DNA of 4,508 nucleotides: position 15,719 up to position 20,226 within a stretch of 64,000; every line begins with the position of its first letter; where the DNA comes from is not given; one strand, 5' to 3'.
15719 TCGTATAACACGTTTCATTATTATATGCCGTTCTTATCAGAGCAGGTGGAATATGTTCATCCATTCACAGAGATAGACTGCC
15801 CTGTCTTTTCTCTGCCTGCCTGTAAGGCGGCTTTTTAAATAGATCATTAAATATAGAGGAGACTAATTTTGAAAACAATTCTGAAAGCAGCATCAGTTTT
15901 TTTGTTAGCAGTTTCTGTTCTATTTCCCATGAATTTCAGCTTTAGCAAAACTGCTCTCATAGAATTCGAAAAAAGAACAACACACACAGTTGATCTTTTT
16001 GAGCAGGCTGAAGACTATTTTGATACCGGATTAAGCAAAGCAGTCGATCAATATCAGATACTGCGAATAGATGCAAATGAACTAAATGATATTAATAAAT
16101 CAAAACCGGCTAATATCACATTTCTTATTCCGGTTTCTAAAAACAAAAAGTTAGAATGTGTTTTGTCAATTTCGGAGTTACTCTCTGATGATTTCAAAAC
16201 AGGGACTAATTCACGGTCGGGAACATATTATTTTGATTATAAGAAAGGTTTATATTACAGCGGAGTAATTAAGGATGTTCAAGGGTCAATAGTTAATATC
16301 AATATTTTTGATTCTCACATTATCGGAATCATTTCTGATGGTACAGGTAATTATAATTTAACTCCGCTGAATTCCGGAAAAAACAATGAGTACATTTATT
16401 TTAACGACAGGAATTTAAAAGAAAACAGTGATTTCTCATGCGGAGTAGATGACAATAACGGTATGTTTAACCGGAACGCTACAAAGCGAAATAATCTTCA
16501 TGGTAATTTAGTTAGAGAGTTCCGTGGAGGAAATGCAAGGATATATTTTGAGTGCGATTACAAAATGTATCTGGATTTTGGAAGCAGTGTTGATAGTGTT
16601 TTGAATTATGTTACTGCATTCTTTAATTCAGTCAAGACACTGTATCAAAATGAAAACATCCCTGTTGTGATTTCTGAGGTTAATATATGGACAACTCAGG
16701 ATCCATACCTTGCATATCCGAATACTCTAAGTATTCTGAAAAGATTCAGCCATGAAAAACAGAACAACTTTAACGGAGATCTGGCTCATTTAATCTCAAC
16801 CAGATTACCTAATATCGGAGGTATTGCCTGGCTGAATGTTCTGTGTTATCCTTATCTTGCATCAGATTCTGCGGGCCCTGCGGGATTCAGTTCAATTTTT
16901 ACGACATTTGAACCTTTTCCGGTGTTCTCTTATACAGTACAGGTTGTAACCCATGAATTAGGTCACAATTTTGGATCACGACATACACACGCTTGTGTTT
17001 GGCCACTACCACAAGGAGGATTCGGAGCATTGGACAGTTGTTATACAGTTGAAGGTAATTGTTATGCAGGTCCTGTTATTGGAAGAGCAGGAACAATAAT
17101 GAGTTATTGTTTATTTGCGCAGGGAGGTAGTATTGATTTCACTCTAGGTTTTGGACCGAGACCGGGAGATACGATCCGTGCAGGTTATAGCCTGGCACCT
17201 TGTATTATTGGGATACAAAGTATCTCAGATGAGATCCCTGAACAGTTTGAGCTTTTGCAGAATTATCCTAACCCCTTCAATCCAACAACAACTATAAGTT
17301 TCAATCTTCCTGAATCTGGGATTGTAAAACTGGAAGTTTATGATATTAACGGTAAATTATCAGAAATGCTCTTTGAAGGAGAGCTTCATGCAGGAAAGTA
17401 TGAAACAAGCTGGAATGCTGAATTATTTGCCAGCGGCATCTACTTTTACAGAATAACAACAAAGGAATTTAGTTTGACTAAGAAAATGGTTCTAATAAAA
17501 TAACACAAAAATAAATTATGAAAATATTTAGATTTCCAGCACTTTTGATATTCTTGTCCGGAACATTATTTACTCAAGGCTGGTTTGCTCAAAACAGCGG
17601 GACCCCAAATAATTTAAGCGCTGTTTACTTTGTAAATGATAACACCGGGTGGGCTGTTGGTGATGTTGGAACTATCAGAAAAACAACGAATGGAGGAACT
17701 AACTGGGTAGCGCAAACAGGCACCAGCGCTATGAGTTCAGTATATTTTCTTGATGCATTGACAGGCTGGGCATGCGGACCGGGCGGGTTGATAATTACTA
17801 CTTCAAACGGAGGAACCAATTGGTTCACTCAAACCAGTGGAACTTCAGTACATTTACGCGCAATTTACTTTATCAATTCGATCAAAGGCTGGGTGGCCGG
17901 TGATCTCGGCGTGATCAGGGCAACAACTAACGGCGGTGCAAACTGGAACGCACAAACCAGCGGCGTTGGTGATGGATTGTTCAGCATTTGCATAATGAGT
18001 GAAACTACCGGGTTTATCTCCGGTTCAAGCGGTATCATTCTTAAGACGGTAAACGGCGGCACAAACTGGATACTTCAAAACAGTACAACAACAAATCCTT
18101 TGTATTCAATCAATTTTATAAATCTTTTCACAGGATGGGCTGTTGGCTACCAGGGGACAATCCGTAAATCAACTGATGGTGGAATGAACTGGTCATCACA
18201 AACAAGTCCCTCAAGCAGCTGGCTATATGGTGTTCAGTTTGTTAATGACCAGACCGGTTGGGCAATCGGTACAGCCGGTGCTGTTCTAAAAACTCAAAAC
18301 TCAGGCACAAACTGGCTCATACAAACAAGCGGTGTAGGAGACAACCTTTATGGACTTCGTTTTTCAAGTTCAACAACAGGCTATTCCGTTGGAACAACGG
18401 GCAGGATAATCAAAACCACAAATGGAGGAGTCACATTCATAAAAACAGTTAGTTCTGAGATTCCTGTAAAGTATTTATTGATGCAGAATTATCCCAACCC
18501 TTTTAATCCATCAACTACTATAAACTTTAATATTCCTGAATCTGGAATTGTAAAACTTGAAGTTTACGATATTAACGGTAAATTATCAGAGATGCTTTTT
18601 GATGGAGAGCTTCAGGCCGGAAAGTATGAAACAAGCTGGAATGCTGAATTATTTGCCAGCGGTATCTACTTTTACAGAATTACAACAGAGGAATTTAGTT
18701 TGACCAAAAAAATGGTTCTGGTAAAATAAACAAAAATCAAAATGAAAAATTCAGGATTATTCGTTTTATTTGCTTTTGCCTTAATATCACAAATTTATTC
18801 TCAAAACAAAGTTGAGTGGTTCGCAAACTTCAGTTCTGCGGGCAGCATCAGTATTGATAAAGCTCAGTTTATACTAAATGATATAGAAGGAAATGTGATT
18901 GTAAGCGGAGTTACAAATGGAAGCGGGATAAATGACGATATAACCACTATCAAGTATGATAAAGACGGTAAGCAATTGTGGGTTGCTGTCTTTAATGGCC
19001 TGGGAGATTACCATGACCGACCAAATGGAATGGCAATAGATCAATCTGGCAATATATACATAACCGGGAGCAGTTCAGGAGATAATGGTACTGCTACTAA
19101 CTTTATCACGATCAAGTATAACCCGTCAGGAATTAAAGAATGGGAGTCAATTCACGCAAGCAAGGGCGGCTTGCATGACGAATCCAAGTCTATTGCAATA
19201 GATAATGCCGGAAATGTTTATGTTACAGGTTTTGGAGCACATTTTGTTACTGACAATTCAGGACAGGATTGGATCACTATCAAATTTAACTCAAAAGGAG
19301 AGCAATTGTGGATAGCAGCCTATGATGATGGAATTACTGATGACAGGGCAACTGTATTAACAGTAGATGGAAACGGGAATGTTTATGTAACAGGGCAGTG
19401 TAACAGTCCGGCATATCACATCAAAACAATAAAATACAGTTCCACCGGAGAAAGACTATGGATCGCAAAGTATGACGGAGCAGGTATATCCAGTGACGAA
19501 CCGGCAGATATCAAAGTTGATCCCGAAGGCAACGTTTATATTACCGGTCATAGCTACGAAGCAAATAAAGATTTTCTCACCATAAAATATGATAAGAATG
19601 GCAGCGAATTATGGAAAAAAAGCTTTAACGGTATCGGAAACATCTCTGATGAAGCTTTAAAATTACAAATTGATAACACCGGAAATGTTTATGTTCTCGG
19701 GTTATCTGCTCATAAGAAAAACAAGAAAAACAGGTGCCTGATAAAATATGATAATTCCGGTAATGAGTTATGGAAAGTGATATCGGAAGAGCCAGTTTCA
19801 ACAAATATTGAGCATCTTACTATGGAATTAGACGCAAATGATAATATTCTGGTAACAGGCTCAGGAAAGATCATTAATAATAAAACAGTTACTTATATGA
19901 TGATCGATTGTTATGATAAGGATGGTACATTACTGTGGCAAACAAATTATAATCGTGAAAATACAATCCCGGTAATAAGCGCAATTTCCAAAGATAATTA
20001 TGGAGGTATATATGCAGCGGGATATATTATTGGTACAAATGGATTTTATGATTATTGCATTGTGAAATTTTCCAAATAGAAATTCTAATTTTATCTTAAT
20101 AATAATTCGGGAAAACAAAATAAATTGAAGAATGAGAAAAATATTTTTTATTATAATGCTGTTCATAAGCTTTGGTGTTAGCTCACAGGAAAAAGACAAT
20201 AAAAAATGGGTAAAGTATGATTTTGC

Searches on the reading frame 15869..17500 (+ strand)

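Call 52: search_protein_families(library=pfam, proteins=[window:15869-17500:+], max_evalue=0.001)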
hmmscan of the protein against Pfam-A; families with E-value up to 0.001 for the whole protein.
window:15869-17500:+ (544 aa): 6 families
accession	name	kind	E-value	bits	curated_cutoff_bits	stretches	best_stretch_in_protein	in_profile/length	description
PF13688.12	Reprolysin_5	-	2.4e-20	74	27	1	224-386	6-164/196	Metallo-peptidase family M12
PF13582.12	Reprolysin_3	-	3e-13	50.8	22.4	1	246-373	2-123/123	Metallo-peptidase family M12B Reprolysin-like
PF01421.25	Reprolysin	-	6.8e-11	43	20.8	1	230-375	10-150/200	Reprolysin (M12B) family zinc metalloprotease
PF18962.6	Por_Secre_tail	-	1e-10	42.2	27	1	466-541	2-74/75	Secretion system C-terminal sorting domain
PF13583.11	Reprolysin_4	-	6.5e-10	39.4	22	1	229-415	13-177/203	Metallo-peptidase family M12B Reprolysin-like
PF13574.12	Reprolysin_2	-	1.3e-08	35.4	27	1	290-377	60-146/195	Metallo-peptidase family M12B Reprolysin-like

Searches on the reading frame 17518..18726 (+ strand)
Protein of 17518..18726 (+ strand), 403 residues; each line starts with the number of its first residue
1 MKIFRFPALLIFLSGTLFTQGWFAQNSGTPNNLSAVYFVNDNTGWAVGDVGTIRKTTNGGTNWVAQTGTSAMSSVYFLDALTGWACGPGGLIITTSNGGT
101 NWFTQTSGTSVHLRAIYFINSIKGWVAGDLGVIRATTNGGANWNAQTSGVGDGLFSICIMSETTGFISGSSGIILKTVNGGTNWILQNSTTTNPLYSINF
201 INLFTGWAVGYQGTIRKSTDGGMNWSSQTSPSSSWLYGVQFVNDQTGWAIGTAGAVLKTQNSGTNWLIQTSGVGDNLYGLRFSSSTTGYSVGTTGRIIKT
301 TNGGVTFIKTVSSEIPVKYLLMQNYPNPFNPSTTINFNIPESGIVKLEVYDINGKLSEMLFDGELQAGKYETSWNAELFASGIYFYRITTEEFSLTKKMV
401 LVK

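Call 52: search_protein_families(library=pfam, proteins=[window:17518-18726:+], max_evalue=0.001)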
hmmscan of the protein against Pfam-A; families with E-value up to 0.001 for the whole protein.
window:17518-18726:+ (403 aa): 2 families
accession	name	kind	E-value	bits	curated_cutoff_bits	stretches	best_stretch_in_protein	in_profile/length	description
PF14870.12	PSII_BNR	-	9.6e-25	87.9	27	3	188-266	13-94/303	Photosynthesis system II assembly factor YCF48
PF18962.6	Por_Secre_tail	-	4.9e-11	43.2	27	1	325-400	2-74/75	Secretion system C-terminal sorting domain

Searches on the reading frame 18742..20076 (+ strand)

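Call 47: search_protein_families(library=ncbifam, proteins=[window:18742-20076:+], max_evalue=0.00001)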
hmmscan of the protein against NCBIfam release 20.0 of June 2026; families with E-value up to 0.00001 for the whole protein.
window:18742-20076:+ (445 aa): 2 families
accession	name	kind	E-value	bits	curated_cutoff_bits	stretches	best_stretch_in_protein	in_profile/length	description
NF047494.1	Lepto_SBBP_lipo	equivalog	6.9e-37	127.2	400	3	230-376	108-266/466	SBBP repeat beta-propeller lipoprotein, LipL53 family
TIGR02608.1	delta_60_rpt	domain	3.9e-17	61.8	76.5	0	92-130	1-38/55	delta-60 repeat domain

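Call 52: search_protein_families(library=pfam, proteins=[window:18742-20076:+], max_evalue=0.001)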
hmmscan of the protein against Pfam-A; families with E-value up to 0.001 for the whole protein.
window:18742-20076:+ (445 aa): 5 families
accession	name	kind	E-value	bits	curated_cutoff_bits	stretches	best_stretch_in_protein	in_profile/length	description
PF06739.17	SBBP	-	2.9e-24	85.2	20.5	3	88-115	9-36/38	Beta-propeller repeat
PF07494.17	Reg_prop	-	1.4e-08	34.4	20.4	0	62-83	2-22/24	Two component regulator propeller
PF13360.13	PQQ_2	-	2.2e-07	31.2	27.6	0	282-425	7-122/233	Outer membrane protein assembly factor BamB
PF01436.27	NHL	-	2.3e-06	27.8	20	0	93-108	3-18/28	NHL repeat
PF08450.18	SGL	-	0.00016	21.8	26.3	0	65-111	156-203/246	SMP-30/Gluconolactonase/LRE-like region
